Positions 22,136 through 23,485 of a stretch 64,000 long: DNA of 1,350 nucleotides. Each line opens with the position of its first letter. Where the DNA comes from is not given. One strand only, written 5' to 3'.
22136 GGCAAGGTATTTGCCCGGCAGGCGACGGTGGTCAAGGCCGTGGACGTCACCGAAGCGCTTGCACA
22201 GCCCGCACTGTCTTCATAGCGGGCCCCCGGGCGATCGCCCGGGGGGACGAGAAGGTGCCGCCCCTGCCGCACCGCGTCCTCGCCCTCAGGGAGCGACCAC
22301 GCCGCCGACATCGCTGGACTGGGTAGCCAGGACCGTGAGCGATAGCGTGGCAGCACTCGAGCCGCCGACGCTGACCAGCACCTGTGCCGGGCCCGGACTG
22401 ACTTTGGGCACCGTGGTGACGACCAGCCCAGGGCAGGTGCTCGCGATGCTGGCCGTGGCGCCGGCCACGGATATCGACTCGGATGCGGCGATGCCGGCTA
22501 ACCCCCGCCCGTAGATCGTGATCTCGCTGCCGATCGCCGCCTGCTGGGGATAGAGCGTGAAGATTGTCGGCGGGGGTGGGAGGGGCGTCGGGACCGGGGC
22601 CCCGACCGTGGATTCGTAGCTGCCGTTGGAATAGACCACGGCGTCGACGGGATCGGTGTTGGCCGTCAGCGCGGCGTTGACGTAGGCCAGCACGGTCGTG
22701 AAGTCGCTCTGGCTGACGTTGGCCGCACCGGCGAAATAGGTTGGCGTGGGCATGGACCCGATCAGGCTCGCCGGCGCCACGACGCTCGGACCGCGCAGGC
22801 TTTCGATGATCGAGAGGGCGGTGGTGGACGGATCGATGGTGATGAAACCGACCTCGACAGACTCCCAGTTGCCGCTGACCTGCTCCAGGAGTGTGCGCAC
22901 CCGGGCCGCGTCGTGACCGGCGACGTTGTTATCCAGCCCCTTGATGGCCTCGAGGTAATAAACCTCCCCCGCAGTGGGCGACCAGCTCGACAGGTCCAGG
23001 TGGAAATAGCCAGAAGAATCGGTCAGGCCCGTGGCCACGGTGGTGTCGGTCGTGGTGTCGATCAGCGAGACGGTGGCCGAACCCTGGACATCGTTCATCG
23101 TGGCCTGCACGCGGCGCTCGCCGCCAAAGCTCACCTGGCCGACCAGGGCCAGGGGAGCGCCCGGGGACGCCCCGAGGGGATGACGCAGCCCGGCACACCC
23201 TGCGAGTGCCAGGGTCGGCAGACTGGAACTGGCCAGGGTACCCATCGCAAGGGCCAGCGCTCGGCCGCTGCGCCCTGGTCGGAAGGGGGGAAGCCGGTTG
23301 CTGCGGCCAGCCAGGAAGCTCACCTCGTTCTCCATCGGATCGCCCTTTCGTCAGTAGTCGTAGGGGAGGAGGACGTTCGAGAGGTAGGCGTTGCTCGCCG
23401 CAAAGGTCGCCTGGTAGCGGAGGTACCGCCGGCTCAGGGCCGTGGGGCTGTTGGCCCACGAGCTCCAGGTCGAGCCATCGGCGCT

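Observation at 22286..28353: Four-gene operon of IPT/TIG and Big-domain lipoproteins with paralogous CarboxypepD_reg-like N-domains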

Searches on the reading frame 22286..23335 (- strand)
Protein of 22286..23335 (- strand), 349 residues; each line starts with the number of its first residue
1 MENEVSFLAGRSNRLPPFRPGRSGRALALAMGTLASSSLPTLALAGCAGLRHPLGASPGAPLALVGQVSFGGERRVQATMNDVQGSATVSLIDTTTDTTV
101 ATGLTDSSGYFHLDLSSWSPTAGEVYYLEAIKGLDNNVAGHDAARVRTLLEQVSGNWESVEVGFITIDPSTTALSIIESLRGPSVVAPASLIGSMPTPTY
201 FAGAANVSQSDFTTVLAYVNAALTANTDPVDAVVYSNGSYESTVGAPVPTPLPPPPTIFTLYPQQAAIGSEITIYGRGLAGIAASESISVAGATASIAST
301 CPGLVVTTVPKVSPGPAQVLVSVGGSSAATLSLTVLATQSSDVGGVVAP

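Call 3: search_protein_families(library=pfam, proteins=[window:22286-23335:-], max_evalue=0.01)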
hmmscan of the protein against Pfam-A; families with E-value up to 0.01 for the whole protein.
window:22286-23335:- (349 aa): 1 family
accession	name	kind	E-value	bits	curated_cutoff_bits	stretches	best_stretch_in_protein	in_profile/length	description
PF01833.30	TIG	-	2.5e-06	27.8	20.9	1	256-329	1-78/84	IPT/TIG domain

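Call 4: search_protein_families(library=ncbifam, proteins=[window:22286-23335:-], max_evalue=0.01)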
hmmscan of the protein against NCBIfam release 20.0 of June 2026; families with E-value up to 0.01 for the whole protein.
window:22286-23335:- (349 aa): 1 family
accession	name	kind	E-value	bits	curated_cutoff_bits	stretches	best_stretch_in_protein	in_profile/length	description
NF007822.0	PRK10531.1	equivalog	0.0086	14.8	436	0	188-261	71-141/430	putative acyl-CoA thioester hydrolase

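Call 29: search_protein_families(library=pfam, proteins=[window:22289-23335:-], max_evalue=10)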
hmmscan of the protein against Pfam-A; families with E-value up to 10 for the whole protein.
window:22289-23335:- (349 aa): 2 families
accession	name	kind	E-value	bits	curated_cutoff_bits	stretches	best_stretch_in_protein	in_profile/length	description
PF01833.30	TIG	-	2.5e-06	27.8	20.9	1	256-329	1-78/84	IPT/TIG domain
PF11974.14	bMG3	-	0.017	15.5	34.9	1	87-139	31-83/103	Bacterial alpha-2-macroglobulin MG3 domain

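Call 32: find_homologous_proteins(query=window:22286-23335:-)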
Query window:22286-23335:- (349 aa): 7 proteins with E <= 0.001 among 8000 candidates.
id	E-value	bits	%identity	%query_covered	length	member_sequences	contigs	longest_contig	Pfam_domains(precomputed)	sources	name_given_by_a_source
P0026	9.1e-214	727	100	100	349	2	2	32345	PF01833.31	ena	-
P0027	4.8e-36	143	38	73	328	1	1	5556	-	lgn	-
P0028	3.6e-35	140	39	74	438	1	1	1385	PF01833.31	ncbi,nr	ncbi:MAG: IPT/TIG domain-containing protein, partial [Cyanobacteria bacterium REEB65]|nr:IPT/TIG dom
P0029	4.3e-29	120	38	72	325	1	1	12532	PF01833.31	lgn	-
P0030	1.5e-27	115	35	81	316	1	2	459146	PF01833.31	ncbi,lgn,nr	ncbi:IPT/TIG domain-containing protein [bacterium]|nr:IPT/TIG domain-containing protein [bacterium]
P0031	4.8e-27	113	41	62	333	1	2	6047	PF01833.31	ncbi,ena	-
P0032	6.4e-13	67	38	51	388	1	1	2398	PF14224.12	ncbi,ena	-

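Call 40: find_encoding_contigs(protein=P0030, flank=10000, max_places=2)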
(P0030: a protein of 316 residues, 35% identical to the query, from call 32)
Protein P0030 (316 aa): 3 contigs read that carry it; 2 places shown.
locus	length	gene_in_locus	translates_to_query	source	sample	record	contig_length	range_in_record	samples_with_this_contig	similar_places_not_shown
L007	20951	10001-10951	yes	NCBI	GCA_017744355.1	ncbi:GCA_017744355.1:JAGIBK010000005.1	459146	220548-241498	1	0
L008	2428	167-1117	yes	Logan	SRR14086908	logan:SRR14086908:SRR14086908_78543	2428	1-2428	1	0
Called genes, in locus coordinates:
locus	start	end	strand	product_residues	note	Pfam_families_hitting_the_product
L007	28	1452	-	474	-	PF26549:Tricorn_N (faint), PF26550:Tricorn_2nd (weak), PF07676:PD40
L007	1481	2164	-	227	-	PF00596:Aldolase_II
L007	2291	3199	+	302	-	PF08445:FR47 (faint), PF00583:Acetyltransf_1, PF13673:Acetyltransf_10, PF13508:Acetyltransf_7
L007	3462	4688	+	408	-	PF00082:Peptidase_S8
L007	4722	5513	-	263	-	PF13673:Acetyltransf_10 (weak), PF00583:Acetyltransf_1, PF13508:Acetyltransf_7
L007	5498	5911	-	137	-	PF13453:Zn_ribbon_TFIIB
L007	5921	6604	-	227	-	PF01791:DeoC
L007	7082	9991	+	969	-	PF01833:TIG (weak)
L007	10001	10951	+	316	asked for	PF01833:TIG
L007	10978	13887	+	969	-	PF01833:TIG (weak)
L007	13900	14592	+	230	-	-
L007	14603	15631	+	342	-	-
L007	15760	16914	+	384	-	-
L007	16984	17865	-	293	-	PF02899:Phage_int_SAM_1, PF13495:Phage_int_SAM_4 (weak), PF00589:Phage_integrase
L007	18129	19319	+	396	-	PF01312:Bac_export_2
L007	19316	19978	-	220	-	-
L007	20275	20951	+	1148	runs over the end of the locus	PF01833:TIG, PF13449:Phytase-like (faint), PF25021:TEN_NHL (weak), PF25021:TEN_NHL (weak), PF01436:NHL, PF25021:TEN_NHL (weak), PF01436:NHL, PF25021:TEN_NHL, +5 more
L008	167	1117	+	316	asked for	PF01833:TIG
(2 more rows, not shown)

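Call 41: find_encoding_contigs(protein=P0029, flank=10000, max_places=2)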
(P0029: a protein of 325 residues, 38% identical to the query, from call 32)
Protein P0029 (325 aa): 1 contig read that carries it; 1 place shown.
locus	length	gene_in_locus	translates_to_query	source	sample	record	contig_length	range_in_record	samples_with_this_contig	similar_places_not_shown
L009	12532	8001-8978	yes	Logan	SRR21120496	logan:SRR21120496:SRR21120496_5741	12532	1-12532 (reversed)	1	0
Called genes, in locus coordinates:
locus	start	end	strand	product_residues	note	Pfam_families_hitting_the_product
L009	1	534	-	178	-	?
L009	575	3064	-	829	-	PF01833:TIG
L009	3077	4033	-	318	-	PF01833:TIG (weak)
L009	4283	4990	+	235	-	-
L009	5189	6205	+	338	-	PF01833:TIG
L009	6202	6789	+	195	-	PF02368:Big_2 (weak)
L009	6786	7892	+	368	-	-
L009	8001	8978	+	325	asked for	PF01833:TIG (weak)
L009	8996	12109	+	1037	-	PF01833:TIG, PF01344:Kelch_1 (faint), PF13415:Beta-prop_FBX42 (faint), PF13964:Beta-prop_Calicin (faint), PF25210:Kelch_FKB95 (faint), PF24681:Kelch_KLHDC2_KLHL20_DRC7 (weak)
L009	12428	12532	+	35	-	?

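Call 42: predict_structure(alignment_id=A2)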
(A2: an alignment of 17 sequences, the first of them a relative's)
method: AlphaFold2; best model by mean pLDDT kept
length: 349 residues; sequences in the alignment: 17
mean_pLDDT: 71.8   pTM: 0.51
mean pLDDT of the five models: 71.8, 70.3, 70.0, 68.9, 65.0
residues with pLDDT >= 90: 112; 70-90: 114; 50-70: 28; < 50: 95
segments of 3 or more residues with pLDDT < 50: 1-6, 8-82, 246-251, 342-349
pLDDT, mean of each block of 10 residues (from residue 1): 37 40 35 37 34 34 33 32 67 91 80 83 92 71 84 87 82 94 92 78 79 90 80 92 62 76 95 90 78 90 91 94 79 86 44
secondary structure, 60 per line:
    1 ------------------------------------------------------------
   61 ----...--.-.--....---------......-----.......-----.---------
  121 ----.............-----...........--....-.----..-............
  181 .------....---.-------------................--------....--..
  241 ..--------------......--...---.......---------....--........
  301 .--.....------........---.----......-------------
elements in order: E65-67 E75-78 E88-93 E99-105 E125-133 H134-137 E143-153 E156-159 H169-181 H188-191 H209-224 E233-236 E239-242 E257-262 E265-267 E271-277 E287-290 E293-301 E304-308 E315-322 E331-336

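Call 48: search_protein_representatives(alignment_id=A3)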
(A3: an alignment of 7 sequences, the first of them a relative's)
Query: 7 sequences, 322 profile positions. Proteins with E-value up to 0.001 (for the whole library): 26890; up to 1e-10: 10512; up to 1e-30: 2308. The best 150 are listed.
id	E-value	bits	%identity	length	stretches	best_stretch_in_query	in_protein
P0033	1.7e-262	885.1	-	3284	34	217-313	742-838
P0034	3.3e-260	877.6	-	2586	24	222-305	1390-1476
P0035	1.1e-242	820.0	-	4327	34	218-302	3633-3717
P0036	2.4e-234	792.6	-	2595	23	216-302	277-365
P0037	6.2e-226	765.0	-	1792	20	214-302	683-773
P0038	1.1e-225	764.2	-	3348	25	221-303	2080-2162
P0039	3.0e-207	703.6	-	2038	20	216-298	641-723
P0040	1.2e-202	688.4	-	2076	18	224-312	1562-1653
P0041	6.4e-193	656.5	-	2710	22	222-305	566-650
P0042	7.0e-188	639.9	-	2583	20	212-304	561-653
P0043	2.3e-184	628.4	-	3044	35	219-302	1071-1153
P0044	1.4e-181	619.2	-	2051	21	220-302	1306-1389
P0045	9.4e-179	609.9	-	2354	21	210-302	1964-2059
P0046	1.8e-175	599.2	-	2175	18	220-303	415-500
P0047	2.7e-175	598.6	-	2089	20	220-304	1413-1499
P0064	8.7e-149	511.5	-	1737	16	31-296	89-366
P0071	3.6e-141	486.4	-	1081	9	12-312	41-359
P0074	2.4e-135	467.3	-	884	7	13-313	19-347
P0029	2.6e-114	398.2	-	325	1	1-312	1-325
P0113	2.2e-104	365.5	-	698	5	27-313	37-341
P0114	3.0e-104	365.1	-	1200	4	15-314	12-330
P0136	1.2e-95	336.8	-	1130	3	30-313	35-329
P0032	7.3e-95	334.3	-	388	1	1-317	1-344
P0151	7.8e-92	324.3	-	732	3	15-294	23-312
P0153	1.8e-91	323.1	-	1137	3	14-313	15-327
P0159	8.4e-90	317.6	-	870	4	23-296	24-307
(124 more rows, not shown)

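Call 49: search_protein_families(library=pfam, proteins=[P0064, P0071, P0074, P0113, P0114, P0136, P0151, P0153, P0159], max_evalue=0.001)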
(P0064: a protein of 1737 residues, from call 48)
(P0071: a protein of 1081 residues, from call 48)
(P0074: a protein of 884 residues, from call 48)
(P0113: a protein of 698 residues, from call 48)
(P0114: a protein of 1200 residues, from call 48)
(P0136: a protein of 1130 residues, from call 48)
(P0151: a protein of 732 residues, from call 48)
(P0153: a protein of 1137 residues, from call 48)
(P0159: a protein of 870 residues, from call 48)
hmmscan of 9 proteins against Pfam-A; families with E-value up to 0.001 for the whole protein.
P0064 (1737 aa): 2 families
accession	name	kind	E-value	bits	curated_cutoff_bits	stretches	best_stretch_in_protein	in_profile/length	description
PF01833.30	TIG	-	1.8e-105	345.5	20.9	12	1119-1199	1-81/84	IPT/TIG domain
PF24328.1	DUF7498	-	4e-07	31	27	0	623-657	8-42/97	Domain of unknown function (DUF7498)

P0071 (1081 aa): 1 family
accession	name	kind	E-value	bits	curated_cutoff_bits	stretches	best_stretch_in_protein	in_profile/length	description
PF01833.30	TIG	-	7.9e-64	212.1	20.9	9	993-1069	1-82/84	IPT/TIG domain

P0074 (884 aa): 2 families
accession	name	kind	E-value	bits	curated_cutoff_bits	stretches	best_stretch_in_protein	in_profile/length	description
PF01833.30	TIG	-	4.6e-44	148.7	20.9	6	615-691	1-82/84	IPT/TIG domain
PF24328.1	DUF7498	-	2.6e-05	25.2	27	0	808-861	12-63/97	Domain of unknown function (DUF7498)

P0113 (698 aa): 1 family
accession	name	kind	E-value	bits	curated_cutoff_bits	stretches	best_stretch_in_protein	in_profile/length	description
PF01833.30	TIG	-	2.1e-35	121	20.9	4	518-585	1-71/84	IPT/TIG domain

P0114 (1200 aa): 9 families
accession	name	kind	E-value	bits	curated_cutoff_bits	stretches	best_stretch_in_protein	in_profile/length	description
PF01344.31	Kelch_1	-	8.1e-45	150.4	20.1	3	851-881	2-31/46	Kelch motif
PF13964.12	Kelch_6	-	3.8e-30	103.3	25.3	0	1012-1041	3-31/50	Kelch motif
PF24681.1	Kelch_KLHDC2_KLHL20_DRC7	-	2.4e-24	86.3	50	3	592-764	3-172/221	KLHDC2/KLHL20/DRC7 Kelch-repeats domain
PF01833.30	TIG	-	3.8e-23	81.7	20.9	3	404-479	2-82/84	IPT/TIG domain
PF24981.1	Beta-prop_ATRN-LZTR1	-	3.4e-11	43.4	50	0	903-1089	94-286/289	Attractin/LZTR1 beta-propeller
PF25210.1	Kelch_FKB95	-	8.3e-08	32.6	70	0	575-608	67-100/268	FKB95, Kelch-repeats domain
PF13854.13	Kelch_HCF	-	2.8e-06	27.3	113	0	1058-1090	233-265/345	Host cell factor, Kelch-repeats domain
PF07646.21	Kelch_2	-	5e-05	23.5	21.3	0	588-610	2-21/48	Kelch motif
PF13418.12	Kelch_4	-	0.00078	19.8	21.6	0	747-773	2-29/49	Galactose oxidase, central domain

P0136 (1130 aa): 8 families
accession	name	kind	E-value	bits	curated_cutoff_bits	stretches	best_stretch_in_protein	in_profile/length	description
PF25021.1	TEN_NHL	-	5.7e-70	236.5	27.1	9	610-659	131-179/357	Teneurin NHL domain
PF01436.27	NHL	-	1.2e-68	224.3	20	5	620-646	1-27/28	NHL repeat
PF01833.30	TIG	-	1.3e-24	86.4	20.9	3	405-477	3-79/84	IPT/TIG domain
PF08450.18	SGL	-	1.1e-18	68.2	26.3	2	574-703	92-211/246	SMP-30/Gluconolactonase/LRE-like region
PF24684.1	Vgb_lyase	-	7.3e-12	45.1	50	0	840-918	58-125/290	Virginiamycin B lyase family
PF06739.17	SBBP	-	5.2e-09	36.3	20.5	0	991-1012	9-29/38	Beta-propeller repeat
PF20067.5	SSL_N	-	0.00021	21.5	18.9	0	891-910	22-41/46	Strictosidine synthase-like, N-terminal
PF06977.17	SdiA-regulated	-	0.00021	21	21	0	621-637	223-239/249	SdiA-regulated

P0151 (732 aa): 2 families
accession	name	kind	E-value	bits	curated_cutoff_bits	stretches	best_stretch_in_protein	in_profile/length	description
PF01833.30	TIG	-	1.9e-22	79.5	20.9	3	323-401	1-83/84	IPT/TIG domain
PF24684.1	Vgb_lyase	-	1.8e-07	30.7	50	1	565-705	140-282/290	Virginiamycin B lyase family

P0153 (1137 aa): 11 families
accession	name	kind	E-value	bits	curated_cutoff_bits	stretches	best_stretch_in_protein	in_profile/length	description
PF25021.1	TEN_NHL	-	7.5e-72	242.7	27.1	9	1047-1129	131-221/357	Teneurin NHL domain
PF01436.27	NHL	-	5.9e-69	225.3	20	6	566-592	1-27/28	NHL repeat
PF01833.30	TIG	-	2.5e-28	98.3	20.9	3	402-478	2-80/84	IPT/TIG domain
PF08450.18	SGL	-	1.1e-15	58.3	26.3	1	513-709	40-217/246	SMP-30/Gluconolactonase/LRE-like region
PF06739.17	SBBP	-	5.3e-15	55.5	20.5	0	781-803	8-29/38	Beta-propeller repeat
PF20067.5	SSL_N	-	6.7e-10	39.1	18.9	0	623-640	22-39/46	Strictosidine synthase-like, N-terminal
PF24684.1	Vgb_lyase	-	2.1e-08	33.8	50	0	788-987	56-216/290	Virginiamycin B lyase family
PF06977.17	SdiA-regulated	-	1.7e-07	31.1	21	0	617-639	218-240/249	SdiA-regulated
PF05787.19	PhoX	-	3.3e-06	27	24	0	620-753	339-450/515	Alkaline phosphatase PhoX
PF07494.17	Reg_prop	-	2.2e-05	24.6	20.4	0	1061-1074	8-21/24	Two component regulator propeller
PF13449.12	Phytase-like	-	2.8e-05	24.6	27.6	0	592-649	38-95/284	Esterase-like activity of phytase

P0159 (870 aa): 8 families
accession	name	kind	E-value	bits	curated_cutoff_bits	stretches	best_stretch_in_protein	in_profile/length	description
PF01833.30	TIG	-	4.9e-29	100.6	20.9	3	318-382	3-69/84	IPT/TIG domain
PF24681.1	Kelch_KLHDC2_KLHL20_DRC7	-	5.9e-18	65.4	50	2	620-798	46-221/221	KLHDC2/KLHL20/DRC7 Kelch-repeats domain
PF01344.31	Kelch_1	-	8.6e-18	64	20.1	1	676-709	1-31/46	Kelch motif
PF13964.12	Kelch_6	-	5.7e-17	61.5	25.3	1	676-707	1-30/50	Kelch motif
PF24981.1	Beta-prop_ATRN-LZTR1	-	4.9e-09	36.3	50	1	568-749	39-220/289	Attractin/LZTR1 beta-propeller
PF13418.12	Kelch_4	-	6.6e-09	36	21.6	0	730-751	1-23/49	Galactose oxidase, central domain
PF07646.21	Kelch_2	-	4.7e-07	29.9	21.3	0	676-707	1-31/48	Kelch motif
PF13854.13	Kelch_HCF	-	0.00011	22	113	0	665-695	228-258/345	Host cell factor, Kelch-repeats domain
